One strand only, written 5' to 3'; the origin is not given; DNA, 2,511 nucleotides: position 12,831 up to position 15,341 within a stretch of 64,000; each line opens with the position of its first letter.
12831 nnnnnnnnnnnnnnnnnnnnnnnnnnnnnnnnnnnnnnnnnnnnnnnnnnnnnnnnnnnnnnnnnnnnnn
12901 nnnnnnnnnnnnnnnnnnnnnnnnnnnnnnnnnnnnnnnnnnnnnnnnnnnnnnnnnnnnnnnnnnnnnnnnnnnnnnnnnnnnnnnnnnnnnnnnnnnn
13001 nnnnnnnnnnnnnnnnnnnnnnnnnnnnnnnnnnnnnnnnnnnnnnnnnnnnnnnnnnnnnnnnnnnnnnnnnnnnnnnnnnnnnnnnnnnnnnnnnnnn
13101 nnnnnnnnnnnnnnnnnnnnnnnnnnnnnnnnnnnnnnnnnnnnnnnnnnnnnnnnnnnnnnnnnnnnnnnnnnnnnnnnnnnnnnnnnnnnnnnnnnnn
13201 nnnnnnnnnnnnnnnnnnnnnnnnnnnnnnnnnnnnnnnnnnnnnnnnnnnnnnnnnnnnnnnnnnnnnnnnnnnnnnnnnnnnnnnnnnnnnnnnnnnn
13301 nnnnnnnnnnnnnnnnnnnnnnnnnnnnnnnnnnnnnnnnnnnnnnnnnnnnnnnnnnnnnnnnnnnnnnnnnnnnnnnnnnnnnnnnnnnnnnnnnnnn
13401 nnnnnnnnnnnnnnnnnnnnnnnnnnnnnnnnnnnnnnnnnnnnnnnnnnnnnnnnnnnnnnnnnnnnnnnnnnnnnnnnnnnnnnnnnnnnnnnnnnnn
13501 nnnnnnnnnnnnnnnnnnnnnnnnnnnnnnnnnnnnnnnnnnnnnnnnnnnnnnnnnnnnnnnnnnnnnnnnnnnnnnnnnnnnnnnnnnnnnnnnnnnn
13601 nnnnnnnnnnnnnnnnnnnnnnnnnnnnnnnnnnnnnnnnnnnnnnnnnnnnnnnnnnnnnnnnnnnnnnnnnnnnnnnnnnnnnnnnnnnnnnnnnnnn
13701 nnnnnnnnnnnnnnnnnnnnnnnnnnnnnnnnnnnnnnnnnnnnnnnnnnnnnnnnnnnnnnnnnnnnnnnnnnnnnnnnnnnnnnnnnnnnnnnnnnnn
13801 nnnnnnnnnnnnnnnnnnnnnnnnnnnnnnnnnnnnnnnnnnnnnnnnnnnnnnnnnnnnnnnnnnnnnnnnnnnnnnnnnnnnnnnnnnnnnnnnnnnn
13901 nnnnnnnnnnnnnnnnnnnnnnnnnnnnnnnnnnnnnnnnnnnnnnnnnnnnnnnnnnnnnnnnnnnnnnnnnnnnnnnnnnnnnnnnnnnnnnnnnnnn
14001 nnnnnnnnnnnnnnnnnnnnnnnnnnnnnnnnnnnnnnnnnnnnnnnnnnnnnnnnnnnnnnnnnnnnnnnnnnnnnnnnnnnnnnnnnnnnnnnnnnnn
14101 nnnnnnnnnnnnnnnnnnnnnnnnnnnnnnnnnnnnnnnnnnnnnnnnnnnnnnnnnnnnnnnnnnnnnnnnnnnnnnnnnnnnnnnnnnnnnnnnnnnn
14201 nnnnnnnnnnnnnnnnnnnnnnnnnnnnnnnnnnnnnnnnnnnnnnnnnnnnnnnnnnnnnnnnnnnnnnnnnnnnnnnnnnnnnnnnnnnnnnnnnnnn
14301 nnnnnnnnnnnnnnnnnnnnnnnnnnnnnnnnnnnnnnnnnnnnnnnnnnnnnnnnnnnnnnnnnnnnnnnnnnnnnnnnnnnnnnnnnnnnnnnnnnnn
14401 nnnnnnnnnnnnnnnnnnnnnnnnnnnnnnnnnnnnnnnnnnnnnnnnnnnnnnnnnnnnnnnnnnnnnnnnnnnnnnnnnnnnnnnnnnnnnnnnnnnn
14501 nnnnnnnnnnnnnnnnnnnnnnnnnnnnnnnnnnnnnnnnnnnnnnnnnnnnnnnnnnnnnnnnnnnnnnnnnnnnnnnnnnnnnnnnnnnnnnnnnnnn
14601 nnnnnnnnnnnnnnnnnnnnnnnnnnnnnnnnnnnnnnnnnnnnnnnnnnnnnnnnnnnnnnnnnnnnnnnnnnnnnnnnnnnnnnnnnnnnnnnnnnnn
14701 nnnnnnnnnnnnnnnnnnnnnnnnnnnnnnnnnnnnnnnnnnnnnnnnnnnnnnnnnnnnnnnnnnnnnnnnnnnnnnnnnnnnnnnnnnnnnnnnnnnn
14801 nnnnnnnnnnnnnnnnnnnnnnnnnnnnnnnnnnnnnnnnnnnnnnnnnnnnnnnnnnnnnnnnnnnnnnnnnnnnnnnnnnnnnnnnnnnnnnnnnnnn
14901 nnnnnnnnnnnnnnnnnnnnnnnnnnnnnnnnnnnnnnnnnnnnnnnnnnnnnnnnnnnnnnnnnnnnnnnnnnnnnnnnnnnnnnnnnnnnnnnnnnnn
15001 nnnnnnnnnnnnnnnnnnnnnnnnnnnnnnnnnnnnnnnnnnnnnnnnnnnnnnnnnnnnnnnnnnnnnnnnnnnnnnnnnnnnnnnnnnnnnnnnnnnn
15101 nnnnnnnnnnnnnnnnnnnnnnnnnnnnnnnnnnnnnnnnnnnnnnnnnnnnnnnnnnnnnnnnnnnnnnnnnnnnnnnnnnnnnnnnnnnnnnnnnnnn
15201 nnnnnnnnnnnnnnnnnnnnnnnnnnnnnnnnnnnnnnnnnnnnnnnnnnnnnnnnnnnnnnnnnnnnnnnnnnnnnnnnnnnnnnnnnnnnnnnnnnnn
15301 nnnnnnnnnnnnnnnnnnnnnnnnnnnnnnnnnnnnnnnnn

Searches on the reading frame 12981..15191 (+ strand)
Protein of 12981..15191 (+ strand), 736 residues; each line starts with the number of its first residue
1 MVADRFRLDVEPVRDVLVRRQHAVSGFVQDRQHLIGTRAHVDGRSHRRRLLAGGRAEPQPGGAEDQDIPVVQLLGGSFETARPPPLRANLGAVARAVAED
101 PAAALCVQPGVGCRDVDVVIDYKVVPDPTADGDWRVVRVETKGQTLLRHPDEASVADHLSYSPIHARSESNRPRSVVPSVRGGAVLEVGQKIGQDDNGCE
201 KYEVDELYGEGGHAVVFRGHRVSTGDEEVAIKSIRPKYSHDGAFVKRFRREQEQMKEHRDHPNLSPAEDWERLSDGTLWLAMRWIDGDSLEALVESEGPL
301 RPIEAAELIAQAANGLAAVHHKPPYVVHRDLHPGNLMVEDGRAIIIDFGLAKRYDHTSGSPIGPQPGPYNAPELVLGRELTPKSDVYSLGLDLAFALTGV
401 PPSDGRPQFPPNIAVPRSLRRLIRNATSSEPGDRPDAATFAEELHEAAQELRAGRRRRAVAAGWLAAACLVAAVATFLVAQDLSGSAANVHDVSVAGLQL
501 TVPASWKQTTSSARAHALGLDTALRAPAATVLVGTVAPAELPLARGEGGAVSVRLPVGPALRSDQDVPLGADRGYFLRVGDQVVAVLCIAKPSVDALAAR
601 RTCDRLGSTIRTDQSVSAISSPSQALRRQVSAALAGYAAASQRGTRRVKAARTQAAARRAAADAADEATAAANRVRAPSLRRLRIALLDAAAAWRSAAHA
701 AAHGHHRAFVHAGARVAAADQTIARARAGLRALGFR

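Call 8: search_protein_families(library=pfam, proteins=[window:12981-15191:+], max_evalue=0.01)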
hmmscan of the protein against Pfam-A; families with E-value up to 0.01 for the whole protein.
window:12981-15191:+ (736 aa): 4 families
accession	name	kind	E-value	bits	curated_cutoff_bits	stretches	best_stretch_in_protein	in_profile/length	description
PF00069.31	Pkinase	-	2.9e-30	106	31.7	1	202-406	1-200/263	Protein kinase domain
PF07714.23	PK_Tyr_Ser-Thr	-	3.5e-20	72.9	23.1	1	205-392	4-193/258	Protein tyrosine and serine/threonine kinase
PF01636.29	APH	-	5.4e-09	36.6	23.2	1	262-353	112-199/239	Phosphotransferase enzyme family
PF03109.22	ABC1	-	1.5e-05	24.7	22.9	1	279-356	144-219/244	ABC1 atypical kinase-like domain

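Call 9: search_protein_families(library=padloc, proteins=[window:12981-15191:+], max_evalue=0.01)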
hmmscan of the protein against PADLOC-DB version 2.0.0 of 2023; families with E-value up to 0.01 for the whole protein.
window:12981-15191:+ (736 aa): 31 families (the best 25 are shown)
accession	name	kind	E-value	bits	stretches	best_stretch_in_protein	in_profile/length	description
PDLC04042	PD-T4-6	-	2.1e-43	147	1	200-452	9-277/292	-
PDLC04053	PD-T4-6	-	9.2e-42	141.6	1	198-452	7-276/311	-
PDLC04138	mad6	-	1.1e-39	134.9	1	191-450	42-316/659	mads_6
PDLC04047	PD-T4-6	-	1.3e-37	127.6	1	198-406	8-215/327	-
PDLC04039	PD-T4-6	-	1.3e-36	124.6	1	200-458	14-282/458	-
PDLC04054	PD-T4-6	-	1e-34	118.5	1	202-438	12-245/347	-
PDLC04041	PD-T4-6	-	3.5e-34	116.8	1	201-541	29-362/443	-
PDLC04043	PD-T4-6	-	4e-34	116.5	1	199-405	14-219/452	-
PDLC04057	PD-T4-6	-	1.5e-31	107.9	1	201-406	9-213/443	-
PDLC04048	PD-T4-6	-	5.4e-30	103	1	200-406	10-215/354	-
PDLC04060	PD-T4-6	-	2.2e-28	97.4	1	200-405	8-211/486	-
PDLC01088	C3a189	-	3.6e-28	96.6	1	207-487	4-296/840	kinase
PDLC04061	PD-T4-6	-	6e-27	93.3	1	198-406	14-226/510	-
PDLC03920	MkoA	-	8.4e-27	91.9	1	200-465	8-294/1112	-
PDLC04064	PD-T4-6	-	1.3e-25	88.2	1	207-406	27-223/369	-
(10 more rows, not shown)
